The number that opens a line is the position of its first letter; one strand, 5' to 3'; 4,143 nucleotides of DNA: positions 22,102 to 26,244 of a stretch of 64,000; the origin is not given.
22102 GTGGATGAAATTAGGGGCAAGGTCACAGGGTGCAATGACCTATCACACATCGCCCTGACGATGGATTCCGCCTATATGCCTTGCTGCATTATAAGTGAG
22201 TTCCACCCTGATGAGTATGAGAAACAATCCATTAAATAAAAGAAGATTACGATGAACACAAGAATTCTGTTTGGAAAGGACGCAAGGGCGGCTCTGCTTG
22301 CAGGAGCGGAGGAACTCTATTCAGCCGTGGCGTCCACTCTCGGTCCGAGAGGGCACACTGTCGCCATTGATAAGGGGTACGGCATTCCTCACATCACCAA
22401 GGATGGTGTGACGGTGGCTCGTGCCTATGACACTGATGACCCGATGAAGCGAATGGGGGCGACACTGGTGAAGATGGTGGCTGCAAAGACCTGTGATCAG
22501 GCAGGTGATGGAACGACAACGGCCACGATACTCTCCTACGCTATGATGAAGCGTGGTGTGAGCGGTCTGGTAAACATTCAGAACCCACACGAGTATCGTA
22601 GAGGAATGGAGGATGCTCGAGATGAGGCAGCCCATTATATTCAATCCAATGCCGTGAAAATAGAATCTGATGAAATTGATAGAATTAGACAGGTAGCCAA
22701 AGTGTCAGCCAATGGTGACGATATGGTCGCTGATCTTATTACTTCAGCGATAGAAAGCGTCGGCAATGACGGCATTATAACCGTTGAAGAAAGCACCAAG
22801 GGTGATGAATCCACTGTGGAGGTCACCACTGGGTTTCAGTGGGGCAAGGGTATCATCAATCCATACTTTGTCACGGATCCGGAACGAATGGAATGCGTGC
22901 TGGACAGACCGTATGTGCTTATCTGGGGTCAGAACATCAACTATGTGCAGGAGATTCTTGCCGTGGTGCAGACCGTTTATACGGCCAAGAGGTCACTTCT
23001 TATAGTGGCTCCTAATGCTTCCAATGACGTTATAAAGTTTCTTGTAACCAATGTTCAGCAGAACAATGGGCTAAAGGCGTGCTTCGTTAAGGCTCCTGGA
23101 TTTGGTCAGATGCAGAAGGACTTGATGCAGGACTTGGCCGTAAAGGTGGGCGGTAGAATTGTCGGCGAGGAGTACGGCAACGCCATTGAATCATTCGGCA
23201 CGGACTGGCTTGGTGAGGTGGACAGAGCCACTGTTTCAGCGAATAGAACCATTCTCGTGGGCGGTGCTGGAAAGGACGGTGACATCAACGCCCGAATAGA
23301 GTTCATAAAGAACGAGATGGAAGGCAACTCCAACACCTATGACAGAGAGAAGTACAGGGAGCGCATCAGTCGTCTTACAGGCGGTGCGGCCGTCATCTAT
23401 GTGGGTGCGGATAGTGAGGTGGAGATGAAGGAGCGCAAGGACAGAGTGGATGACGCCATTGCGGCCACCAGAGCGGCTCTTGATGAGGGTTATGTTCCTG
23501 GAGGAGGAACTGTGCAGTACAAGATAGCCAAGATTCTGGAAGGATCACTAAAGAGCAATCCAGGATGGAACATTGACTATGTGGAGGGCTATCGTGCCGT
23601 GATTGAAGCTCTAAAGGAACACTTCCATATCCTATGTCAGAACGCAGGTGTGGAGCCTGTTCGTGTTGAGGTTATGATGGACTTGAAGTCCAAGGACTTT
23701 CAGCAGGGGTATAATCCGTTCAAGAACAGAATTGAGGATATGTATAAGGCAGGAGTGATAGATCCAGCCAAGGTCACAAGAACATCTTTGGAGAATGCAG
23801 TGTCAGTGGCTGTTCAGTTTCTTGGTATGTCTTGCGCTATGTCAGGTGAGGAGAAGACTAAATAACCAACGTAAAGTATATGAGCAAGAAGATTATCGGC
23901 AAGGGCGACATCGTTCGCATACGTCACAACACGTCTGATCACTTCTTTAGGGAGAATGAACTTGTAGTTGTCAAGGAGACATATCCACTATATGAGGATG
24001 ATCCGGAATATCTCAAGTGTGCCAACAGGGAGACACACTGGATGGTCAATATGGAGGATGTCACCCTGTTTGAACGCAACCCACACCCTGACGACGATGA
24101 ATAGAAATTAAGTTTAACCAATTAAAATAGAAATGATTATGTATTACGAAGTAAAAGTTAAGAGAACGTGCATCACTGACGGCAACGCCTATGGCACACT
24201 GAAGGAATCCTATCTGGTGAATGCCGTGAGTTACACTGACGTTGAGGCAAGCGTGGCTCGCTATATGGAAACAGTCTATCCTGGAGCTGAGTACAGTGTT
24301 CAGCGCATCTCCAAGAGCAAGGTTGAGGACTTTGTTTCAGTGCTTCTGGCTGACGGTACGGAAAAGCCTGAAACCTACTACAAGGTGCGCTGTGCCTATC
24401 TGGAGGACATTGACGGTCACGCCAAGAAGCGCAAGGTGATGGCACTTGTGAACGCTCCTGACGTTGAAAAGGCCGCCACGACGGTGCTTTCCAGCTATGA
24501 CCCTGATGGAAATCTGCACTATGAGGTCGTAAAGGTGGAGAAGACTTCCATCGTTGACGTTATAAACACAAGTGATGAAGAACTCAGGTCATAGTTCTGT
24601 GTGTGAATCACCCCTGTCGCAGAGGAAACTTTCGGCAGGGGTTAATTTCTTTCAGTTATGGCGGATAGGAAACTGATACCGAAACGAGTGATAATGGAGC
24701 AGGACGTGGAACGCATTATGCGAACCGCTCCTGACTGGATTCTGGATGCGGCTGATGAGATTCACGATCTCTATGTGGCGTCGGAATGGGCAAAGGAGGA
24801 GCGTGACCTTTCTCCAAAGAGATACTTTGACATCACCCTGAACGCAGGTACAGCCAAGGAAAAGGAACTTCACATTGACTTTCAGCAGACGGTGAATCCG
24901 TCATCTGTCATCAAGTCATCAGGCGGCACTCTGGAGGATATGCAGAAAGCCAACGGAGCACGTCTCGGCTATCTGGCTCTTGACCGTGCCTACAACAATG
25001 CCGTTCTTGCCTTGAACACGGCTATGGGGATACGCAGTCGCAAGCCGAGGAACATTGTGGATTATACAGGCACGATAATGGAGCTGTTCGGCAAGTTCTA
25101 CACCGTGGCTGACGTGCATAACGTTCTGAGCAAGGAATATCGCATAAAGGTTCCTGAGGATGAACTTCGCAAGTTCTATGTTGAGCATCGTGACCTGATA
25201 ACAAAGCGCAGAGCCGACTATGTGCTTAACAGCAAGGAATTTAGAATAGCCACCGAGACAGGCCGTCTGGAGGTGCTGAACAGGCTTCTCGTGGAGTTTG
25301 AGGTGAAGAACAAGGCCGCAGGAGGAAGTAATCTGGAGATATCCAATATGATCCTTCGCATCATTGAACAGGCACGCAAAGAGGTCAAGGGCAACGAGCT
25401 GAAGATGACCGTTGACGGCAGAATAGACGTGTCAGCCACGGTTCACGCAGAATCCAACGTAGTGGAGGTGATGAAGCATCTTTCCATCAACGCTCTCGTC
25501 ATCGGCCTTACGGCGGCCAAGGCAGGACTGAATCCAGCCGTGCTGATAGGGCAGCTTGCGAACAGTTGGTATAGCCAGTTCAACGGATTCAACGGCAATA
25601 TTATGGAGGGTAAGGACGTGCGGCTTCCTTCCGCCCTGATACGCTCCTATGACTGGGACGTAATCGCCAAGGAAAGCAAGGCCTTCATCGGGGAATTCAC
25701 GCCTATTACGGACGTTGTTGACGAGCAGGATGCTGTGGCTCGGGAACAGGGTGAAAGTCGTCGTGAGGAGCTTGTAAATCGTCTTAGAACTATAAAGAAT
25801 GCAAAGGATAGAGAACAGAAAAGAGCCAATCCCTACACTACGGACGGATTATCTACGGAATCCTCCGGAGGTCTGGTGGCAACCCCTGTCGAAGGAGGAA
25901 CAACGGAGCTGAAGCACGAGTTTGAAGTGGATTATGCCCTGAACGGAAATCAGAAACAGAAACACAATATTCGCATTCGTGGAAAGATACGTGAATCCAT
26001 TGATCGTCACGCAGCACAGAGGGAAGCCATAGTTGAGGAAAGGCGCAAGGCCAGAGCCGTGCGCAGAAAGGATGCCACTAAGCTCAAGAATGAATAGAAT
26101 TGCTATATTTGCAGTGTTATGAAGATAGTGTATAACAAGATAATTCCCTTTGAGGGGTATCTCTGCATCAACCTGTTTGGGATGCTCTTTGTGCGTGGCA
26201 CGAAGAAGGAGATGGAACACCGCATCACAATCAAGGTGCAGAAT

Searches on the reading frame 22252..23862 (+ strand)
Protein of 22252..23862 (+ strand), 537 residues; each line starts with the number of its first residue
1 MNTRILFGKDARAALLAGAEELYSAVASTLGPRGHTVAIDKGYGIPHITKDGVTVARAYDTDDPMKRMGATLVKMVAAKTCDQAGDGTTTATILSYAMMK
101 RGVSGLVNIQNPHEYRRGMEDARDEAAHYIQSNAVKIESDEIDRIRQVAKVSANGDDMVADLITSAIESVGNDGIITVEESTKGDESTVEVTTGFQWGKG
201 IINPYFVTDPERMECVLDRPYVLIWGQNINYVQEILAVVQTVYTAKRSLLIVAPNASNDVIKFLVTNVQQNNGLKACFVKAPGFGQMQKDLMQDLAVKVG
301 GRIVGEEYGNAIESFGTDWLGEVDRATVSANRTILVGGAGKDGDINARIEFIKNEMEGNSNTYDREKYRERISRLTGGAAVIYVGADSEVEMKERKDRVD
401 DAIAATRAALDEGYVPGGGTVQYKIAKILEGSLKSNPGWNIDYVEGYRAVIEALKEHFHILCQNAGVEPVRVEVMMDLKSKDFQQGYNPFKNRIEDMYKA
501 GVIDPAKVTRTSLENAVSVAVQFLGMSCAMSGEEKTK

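Call 29: search_dna_similar(query=window:22252-23862:+, collection=phages, mode=protein, max_rows=15)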
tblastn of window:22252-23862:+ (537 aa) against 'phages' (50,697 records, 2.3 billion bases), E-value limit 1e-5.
Records with a match: 277; places in all: 277; records where one place covers at least 80% of the query: 205.
Best place of each record, by identity: <60% 277.
By first word of the organism name: Vibrio 89; Flavobacterium 73; Staphylococcus 11; Pseudomonas 11; Cellulophaga 9; Listeria 8; Bacillus 8; Aeromonas 8; uncultured 7; Klebsiella 7; and 20 more.
By host as written in the record: - 81; Flavobacterium sp. BAL314 68; Staphylococcus aureus 8; Listeria monocytogenes 7; Flavobacterium sp. LMO8 4; Cellulophaga sp. HaHa_2_95 4; Pseudomonas aeruginosa 4; Bacillus subtilis 4; and 68 more.
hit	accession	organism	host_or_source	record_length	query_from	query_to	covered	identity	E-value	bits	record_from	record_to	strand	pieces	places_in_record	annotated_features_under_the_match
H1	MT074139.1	Bacteroides phage DAC19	Bacteroides thetaiotaomicron VPI-5487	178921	1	537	100%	42.5%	3e-125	410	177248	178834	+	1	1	hypothetical protein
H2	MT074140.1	Bacteroides phage DAC20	Bacteroides thetaiotaomicron VPI-5488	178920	1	537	100%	42.5%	3e-125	410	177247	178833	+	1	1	hypothetical protein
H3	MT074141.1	Bacteroides phage DAC22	Bacteroides thetaiotaomicron VPI-5489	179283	1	537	100%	42.5%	3e-125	410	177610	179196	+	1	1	hypothetical protein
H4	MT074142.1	Bacteroides phage DAC23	Bacteroides thetaiotaomicron VPI-5490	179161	1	537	100%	42.5%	7e-125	409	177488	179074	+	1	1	hypothetical protein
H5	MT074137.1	Bacteroides phage DAC16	Bacteroides thetaiotaomicron VPI-5485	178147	1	537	100%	42.3%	3e-124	407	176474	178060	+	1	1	hypothetical protein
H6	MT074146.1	Bacteroides phage SJC03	Bacteroides thetaiotaomicron VPI-5494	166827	1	537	100%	42.1%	2e-124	407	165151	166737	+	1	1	hypothetical protein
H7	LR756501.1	uncultured phage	metagenomic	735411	1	531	99%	39.9%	1e-105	353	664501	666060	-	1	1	record has no annotation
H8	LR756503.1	uncultured phage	metagenomic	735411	1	531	99%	39.9%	1e-105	353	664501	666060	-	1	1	record has no annotation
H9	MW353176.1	Flavobacterium phage vB_FspM_immuto_3-5A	Flavobacterium sp. LMO8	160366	1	531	99%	39.6%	7e-103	345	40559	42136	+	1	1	chaperonin GroEL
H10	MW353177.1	Flavobacterium phage vB_FspM_immuto_13-6C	Flavobacterium sp. LMO8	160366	1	531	99%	39.6%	7e-103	345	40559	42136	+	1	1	chaperonin GroEL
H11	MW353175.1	Flavobacterium phage vB_FspM_immuto_2-6A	Flavobacterium sp. LMO8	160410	1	531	99%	39.6%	7e-103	345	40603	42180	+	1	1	chaperonin GroEL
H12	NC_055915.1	Flavobacterium phage vB_FspM_immuto_2-6A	Flavobacterium sp. LMO8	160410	1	531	99%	39.6%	7e-103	345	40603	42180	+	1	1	chaperonin groEL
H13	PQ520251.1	Enterococcus phage IME_EF3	-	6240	1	524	98%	39.9%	4e-103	345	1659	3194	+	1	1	record has no annotation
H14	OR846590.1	Enterococcus phage Efs 1-1-1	Enterococcus faecalis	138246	1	524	98%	39.9%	5e-103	345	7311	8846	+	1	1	record has no annotation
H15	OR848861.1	Listeria phage LM 4-14-1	Listeria monocytogenes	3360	1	524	98%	39.8%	3e-106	347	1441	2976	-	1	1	record has no annotation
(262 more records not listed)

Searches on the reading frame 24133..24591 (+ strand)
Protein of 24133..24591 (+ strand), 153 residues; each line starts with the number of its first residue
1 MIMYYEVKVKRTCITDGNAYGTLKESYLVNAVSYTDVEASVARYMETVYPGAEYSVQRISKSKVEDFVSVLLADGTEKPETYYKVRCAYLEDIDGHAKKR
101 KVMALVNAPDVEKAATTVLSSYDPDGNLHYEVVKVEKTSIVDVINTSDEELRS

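Call 83: search_protein_families(library=phrogs, proteins=[window:24133-24591:+], max_evalue=0.001)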
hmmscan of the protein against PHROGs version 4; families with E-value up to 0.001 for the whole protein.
window:24133-24591:+ (153 aa): 1 family
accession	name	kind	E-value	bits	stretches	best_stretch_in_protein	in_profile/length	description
phrog_19572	-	unknown function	5.3e-18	66.4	1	1-149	1-145/153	-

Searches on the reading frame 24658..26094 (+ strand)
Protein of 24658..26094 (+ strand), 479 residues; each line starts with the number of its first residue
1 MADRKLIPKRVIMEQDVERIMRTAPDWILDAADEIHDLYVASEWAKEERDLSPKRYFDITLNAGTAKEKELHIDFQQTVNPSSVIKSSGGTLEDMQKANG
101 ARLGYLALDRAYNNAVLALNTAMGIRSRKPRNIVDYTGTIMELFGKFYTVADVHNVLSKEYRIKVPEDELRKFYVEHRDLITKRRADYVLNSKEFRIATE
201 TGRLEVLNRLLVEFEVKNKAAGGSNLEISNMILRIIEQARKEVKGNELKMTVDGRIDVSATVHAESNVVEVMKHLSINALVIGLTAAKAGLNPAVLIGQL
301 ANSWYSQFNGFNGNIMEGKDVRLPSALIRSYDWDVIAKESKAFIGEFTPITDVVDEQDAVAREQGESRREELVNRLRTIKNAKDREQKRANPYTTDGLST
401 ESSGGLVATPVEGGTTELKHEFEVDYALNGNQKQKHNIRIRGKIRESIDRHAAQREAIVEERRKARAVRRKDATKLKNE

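Call 8: search_protein_families(library=pfam, proteins=[window:24658-26094:+], max_evalue=0.1)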
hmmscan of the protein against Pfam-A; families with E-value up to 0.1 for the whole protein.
window:24658-26094:+ (479 aa): 0 families

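Call 83: search_protein_families(library=phrogs, proteins=[window:24658-26094:+], max_evalue=0.001)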
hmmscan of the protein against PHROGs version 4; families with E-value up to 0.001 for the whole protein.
window:24658-26094:+ (479 aa): 0 families
